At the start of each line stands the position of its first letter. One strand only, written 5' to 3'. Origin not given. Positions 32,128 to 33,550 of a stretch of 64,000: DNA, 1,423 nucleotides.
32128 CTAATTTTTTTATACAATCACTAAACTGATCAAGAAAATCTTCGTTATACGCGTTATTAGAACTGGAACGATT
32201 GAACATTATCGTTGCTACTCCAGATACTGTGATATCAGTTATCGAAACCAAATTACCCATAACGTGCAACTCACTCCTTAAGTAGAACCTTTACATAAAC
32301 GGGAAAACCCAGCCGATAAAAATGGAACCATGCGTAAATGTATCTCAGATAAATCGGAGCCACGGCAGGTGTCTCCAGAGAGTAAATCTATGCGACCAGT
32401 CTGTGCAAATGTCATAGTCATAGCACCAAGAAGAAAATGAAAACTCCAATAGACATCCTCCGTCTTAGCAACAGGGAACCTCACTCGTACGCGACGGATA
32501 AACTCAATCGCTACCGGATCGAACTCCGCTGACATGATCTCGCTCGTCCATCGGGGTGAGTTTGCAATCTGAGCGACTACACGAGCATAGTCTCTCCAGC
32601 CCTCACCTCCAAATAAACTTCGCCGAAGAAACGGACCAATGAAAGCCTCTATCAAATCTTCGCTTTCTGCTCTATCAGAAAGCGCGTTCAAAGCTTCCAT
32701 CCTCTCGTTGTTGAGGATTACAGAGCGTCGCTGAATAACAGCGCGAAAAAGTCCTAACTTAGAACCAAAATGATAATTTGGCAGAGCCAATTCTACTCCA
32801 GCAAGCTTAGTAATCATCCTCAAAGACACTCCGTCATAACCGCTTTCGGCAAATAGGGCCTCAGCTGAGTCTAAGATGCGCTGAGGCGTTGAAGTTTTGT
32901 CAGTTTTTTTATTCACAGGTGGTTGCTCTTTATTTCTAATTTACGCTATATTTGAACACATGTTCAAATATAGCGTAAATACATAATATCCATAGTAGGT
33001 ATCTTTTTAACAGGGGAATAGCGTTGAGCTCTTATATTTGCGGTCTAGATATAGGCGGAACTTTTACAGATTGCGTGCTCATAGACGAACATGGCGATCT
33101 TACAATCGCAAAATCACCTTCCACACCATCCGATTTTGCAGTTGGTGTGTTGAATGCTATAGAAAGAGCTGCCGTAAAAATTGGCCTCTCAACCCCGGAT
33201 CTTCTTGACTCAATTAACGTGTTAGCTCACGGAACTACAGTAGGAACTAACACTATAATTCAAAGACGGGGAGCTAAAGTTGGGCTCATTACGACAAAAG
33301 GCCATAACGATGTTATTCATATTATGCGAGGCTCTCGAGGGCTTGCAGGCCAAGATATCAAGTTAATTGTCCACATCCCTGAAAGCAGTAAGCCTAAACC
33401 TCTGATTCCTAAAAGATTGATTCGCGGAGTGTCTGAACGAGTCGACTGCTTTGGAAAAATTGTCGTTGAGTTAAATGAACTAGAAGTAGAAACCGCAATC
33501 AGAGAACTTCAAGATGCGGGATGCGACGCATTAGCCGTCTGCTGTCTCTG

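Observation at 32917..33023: Near-perfect 42-bp palindrome between a divergent TetR gene and hyuA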

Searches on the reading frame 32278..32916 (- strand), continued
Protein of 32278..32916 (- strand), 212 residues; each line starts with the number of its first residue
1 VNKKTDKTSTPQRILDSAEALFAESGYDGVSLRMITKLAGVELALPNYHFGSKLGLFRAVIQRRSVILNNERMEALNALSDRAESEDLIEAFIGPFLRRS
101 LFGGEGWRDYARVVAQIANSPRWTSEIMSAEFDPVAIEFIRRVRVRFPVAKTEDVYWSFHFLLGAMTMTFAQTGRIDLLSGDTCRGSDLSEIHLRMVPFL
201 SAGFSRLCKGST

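Call 39: search_protein_families(library=pfam, proteins=[L018:6656-7981:-, L018:8036-8887:-, L018:8952-9776:+, L018:10066-10491:+, L039:3585-4532:-, L039:2305-3651:-, L039:5283-6086:+, L028:4973-6016:-, L028:3692-4960:-, L028:6831-7637:+], max_evalue=0.00001)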
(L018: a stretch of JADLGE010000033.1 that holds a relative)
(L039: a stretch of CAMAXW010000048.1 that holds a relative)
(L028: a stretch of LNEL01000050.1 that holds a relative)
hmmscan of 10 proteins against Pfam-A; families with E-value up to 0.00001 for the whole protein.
L018:6656-7981:- (441 aa): 18 families
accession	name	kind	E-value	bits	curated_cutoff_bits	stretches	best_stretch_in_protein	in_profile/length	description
PF07719.23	TPR_2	-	1.8e-23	81.1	27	0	114-144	3-33/34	Tetratricopeptide repeat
PF00515.34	TPR_1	-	1.8e-21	75.4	27.8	0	116-143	5-32/34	Tetratricopeptide repeat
PF13432.12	TPR_16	-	1.2e-18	67.7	32.7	2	83-143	2-62/65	Tetratricopeptide repeat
PF13414.12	TPR_11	-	2e-18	66.2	26.8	1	85-125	1-41/42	TPR repeat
PF13428.12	TPR_14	-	3.4e-16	58.6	23.5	0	184-222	5-43/44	Tetratricopeptide repeat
PF13181.12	TPR_8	-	3.9e-16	58.2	25.7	0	147-172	2-27/34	Tetratricopeptide repeat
PF13431.12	TPR_17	-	6.2e-16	57.7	24.4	0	137-165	4-32/34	Tetratricopeptide repeat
PF13424.12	TPR_12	-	5.7e-15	55.7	30.1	0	112-173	3-72/77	Tetratricopeptide repeat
PF14559.12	TPR_19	-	3.3e-14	53.4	25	0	159-223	4-68/68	Tetratricopeptide repeat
PF13649.12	Methyltransf_25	-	7.7e-12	46.2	27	1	280-369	1-97/97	Methyltransferase domain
PF08242.18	Methyltransf_12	-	1.1e-11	45.7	30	1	281-371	1-98/98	Methyltransferase domain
PF08241.18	Methyltransf_11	-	1.4e-11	45.3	21.2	1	281-373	1-95/95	Methyltransferase domain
PF13489.12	Methyltransf_23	-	5e-11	43.1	27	1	274-375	20-118/164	Methyltransferase domain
PF13374.12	TPR_10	-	8e-11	42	27.5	0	116-140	6-30/42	Tetratricopeptide repeat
PF13847.12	Methyltransf_31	-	1.8e-09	37.8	27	1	276-373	3-109/145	Methyltransferase domain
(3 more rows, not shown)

L018:8036-8887:- (283 aa): 3 families
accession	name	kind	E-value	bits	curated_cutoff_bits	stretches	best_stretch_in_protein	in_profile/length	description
PF00561.26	Abhydrolase_1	-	4e-20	73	25.8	1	65-180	2-116/245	alpha/beta hydrolase fold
PF12697.13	Abhydrolase_6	-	4.7e-18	67.1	26.3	1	66-273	1-215/217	Alpha/beta hydrolase family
PF12146.15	Hydrolase_4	-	3.3e-11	43.4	27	1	66-170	7-116/239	Serine aminopeptidase, S33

L018:8952-9776:+ (274 aa): 2 families
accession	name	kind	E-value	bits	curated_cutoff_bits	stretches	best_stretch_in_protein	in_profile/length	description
PF00378.25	ECH_1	-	2e-37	129.3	27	1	24-271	4-248/251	Enoyl-CoA hydratase/isomerase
PF16113.10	ECH_2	-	8.5e-25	88.4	27.2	1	27-268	2-246/335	Enoyl-CoA hydratase/isomerase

L018:10066-10491:+ (141 aa): 1 family
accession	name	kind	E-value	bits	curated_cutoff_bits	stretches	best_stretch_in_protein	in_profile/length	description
PF08882.16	Acetone_carb_G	-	1.9e-36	125.1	21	1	6-108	4-111/113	Acetone carboxylase gamma subunit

L039:3585-4532:- (315 aa): 2 families
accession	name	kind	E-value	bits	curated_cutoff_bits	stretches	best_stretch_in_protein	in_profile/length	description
PF00903.31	Glyoxalase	-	4.1e-24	85.7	20.6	1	162-283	1-121/121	Glyoxalase/Bleomycin resistance protein/Dioxygenase superfamily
PF22632.2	BphC_D1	-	1.5e-16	60.4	27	1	26-74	1-51/51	Dihydroxybiphenyl dioxygenase BphC D1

L039:2305-3651:- (448 aa): 2 families
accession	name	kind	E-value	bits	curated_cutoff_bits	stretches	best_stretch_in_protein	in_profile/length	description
PF00355.32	Rieske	-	1.7e-20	73.2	20.3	1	64-147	2-83/88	Rieske [2Fe-2S] domain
PF00848.25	Ring_hydroxyl_A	-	2.7e-15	57.3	24.9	1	196-444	13-207/208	Ring hydroxylating alpha subunit (catalytic domain)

L039:5283-6086:+ (267 aa): 2 families
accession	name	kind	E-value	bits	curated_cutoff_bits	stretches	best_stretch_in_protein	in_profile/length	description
PF01887.21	SAM_HAT_N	-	2.4e-45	154.3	26.3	1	11-152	1-139/145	SAM hydroxide adenosyltransferase N-terminal domain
PF20257.3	SAM_HAT_C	-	2e-22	79.7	25.5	1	182-262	1-83/84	SAM hydroxide adenosyltransferase C-terminal domain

L028:4973-6016:- (347 aa): 2 families
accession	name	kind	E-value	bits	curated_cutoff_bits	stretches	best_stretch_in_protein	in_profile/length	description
PF00903.31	Glyoxalase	-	4.3e-29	101.8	20.6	1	198-318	2-121/121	Glyoxalase/Bleomycin resistance protein/Dioxygenase superfamily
PF22632.2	BphC_D1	-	6.6e-10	39.1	27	1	61-109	1-51/51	Dihydroxybiphenyl dioxygenase BphC D1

L028:3692-4960:- (422 aa): 2 families
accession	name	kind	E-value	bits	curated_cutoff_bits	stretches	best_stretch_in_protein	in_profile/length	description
PF00355.32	Rieske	-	2.9e-19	69.2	20.3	1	38-121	2-83/88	Rieske [2Fe-2S] domain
PF00848.25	Ring_hydroxyl_A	-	1.8e-15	57.8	24.9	1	190-418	13-207/208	Ring hydroxylating alpha subunit (catalytic domain)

L028:6831-7637:+ (268 aa): 2 families
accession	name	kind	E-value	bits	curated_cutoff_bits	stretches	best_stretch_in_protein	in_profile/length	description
PF01887.21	SAM_HAT_N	-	3.7e-45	153.7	26.3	1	11-153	1-140/145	SAM hydroxide adenosyltransferase N-terminal domain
PF20257.3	SAM_HAT_C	-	5.6e-23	81.5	25.5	1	182-262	1-83/84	SAM hydroxide adenosyltransferase C-terminal domain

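Call 49: find_encoding_contigs(protein=P0007, flank=1500, max_places=3)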
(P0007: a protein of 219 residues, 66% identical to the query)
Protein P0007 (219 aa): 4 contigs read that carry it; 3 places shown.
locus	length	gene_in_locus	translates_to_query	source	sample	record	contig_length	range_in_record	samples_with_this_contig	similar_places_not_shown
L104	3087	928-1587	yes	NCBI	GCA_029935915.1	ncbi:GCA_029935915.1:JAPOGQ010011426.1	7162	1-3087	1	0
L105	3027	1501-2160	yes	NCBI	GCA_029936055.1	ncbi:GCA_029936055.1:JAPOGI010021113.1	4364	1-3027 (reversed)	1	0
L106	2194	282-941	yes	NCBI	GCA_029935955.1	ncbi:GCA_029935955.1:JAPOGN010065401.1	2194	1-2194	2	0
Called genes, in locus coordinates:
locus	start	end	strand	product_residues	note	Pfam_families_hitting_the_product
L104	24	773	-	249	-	PF05378:Hydant_A_N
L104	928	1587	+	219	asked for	PF00440:TetR_N, PF17939:TetR_C_30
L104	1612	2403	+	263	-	PF00378:ECH_1, PF16113:ECH_2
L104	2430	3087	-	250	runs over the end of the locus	PF24451:DUF7567 (faint), PF13489:Methyltransf_23, PF07021:MetW (weak), PF13847:Methyltransf_31, PF08241:Methyltransf_11, PF08242:Methyltransf_12, PF13649:Methyltransf_25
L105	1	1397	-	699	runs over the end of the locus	PF05378:Hydant_A_N, PF01968:Hydantoinase_A, PF19278:Hydant_A_C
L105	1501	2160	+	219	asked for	PF00440:TetR_N, PF17939:TetR_C_30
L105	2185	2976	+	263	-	PF00378:ECH_1, PF16113:ECH_2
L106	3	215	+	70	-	?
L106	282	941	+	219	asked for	PF00440:TetR_N, PF17939:TetR_C_30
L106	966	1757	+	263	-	PF00378:ECH_1, PF16113:ECH_2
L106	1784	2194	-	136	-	?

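Call 50: find_encoding_contigs(protein=P0029, flank=1500, max_places=3)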
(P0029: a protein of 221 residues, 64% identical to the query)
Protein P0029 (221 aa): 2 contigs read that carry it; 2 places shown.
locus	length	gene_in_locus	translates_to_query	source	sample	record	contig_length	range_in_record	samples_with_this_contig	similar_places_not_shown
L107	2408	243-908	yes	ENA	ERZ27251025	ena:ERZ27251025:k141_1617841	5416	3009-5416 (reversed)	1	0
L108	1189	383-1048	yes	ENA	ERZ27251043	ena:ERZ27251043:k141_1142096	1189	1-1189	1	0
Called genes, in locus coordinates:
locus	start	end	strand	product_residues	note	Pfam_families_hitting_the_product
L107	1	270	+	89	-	?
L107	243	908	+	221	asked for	PF00440:TetR_N, PF17939:TetR_C_30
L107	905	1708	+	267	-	PF00378:ECH_1, PF16113:ECH_2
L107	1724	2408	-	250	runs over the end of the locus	PF13489:Methyltransf_23, PF07021:MetW (weak), PF13847:Methyltransf_31, PF08241:Methyltransf_11, PF08242:Methyltransf_12, PF13649:Methyltransf_25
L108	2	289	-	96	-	?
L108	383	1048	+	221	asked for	PF00440:TetR_N, PF17939:TetR_C_30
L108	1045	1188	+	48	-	?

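Call 51: find_encoding_contigs(protein=P0016, flank=1500, max_places=3)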
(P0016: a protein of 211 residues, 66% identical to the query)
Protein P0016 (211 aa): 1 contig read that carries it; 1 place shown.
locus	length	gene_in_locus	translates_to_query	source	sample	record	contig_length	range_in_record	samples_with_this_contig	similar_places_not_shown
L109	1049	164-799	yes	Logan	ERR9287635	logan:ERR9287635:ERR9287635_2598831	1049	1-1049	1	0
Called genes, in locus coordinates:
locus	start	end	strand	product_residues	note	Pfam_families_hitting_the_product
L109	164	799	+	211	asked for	PF00440:TetR_N, PF17939:TetR_C_30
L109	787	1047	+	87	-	?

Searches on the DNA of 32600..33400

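Call 34: search_rna_families(source=window, start=32600, end=33400, threshold=evalue, max_evalue=1)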
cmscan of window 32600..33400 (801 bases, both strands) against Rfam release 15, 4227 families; matches with E-value up to 1: 12.
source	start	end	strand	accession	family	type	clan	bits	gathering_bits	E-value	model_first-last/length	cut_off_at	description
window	32928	32992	-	RF00801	mir-280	Gene; miRNA;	-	28.4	70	0.0062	1-83/83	no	mir-280 microRNA precursor family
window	32939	32980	-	RF03747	mir-4536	Gene; miRNA;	-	26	76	0.029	1-88/88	no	mir-4536 microRNA precursor family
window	32939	32980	+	RF03747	mir-4536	Gene; miRNA;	-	25.6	76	0.034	1-88/88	no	mir-4536 microRNA precursor family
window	32940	32979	-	RF04128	MIR8562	Gene; miRNA;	-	25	211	0.027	1-242/242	no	MIR8562 microRNA precursor family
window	32937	32980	-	RF03731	mir-7371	Gene; miRNA;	-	22.9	62.6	0.18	1-59/59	no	mir-7371 microRNA precursor family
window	32935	33054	+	RF02579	tsr26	Gene; sRNA;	-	22.7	141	0.64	1-122/122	no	S. aureus tsr26 small RNA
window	32937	32980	-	RF04154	mir-1277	Gene; miRNA;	-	22.6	81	0.16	1-78/78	no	mir-1277 microRNA precursor family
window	32941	32980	+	RF04130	MIR7996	Gene; miRNA;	-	22.2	119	0.19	1-190/190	no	MIR7996 microRNA precursor family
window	32938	32981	-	RF00972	mir-651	Gene; miRNA;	-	20.2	106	0.34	1-86/86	no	mir-651 microRNA precursor family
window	32939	32982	+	RF04154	mir-1277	Gene; miRNA;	-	19.7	81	0.9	1-78/78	no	mir-1277 microRNA precursor family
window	32940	32979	+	RF04099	MIR837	Gene; miRNA;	-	18.7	117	0.8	1-122/122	no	MIR837 microRNA precursor family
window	32931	32980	-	RF01824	RUF20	Gene;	-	15.2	60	0.33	1-425/425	no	RNA of unknown function 20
